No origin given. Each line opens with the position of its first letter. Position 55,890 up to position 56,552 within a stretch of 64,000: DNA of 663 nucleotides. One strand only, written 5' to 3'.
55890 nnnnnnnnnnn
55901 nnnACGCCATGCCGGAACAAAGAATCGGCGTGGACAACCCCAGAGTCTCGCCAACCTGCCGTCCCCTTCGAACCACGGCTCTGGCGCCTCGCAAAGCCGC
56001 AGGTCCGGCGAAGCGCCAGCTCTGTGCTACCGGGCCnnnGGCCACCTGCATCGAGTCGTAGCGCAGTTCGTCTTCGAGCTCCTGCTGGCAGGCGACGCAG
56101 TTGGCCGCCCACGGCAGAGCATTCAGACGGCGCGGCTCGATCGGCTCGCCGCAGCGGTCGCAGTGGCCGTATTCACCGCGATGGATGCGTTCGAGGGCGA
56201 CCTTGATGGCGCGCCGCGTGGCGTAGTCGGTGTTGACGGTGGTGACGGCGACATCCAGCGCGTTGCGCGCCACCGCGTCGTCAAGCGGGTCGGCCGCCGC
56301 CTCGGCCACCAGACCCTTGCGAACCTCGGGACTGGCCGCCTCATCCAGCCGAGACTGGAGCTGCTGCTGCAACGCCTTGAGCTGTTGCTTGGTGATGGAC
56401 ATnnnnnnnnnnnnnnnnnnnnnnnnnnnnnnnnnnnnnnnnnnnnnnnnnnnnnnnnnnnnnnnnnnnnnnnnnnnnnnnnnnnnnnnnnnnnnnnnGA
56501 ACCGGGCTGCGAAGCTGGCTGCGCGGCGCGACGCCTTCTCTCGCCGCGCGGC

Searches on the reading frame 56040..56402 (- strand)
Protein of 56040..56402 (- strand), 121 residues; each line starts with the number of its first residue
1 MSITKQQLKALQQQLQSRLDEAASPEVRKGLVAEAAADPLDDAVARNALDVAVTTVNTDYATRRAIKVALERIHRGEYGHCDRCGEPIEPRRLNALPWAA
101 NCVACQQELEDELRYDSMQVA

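Call 82: search_protein_families(library=pfam, proteins=[window:56040-56402:-], max_evalue=0.000001)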
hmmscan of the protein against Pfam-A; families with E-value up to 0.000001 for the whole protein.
window:56040-56402:- (121 aa): 1 family
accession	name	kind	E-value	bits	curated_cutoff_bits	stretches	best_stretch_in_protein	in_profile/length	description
PF01258.23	zf-dskA_traR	-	5.2e-12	46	24.9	1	76-110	1-35/36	Prokaryotic dksA/traR C4-type zinc finger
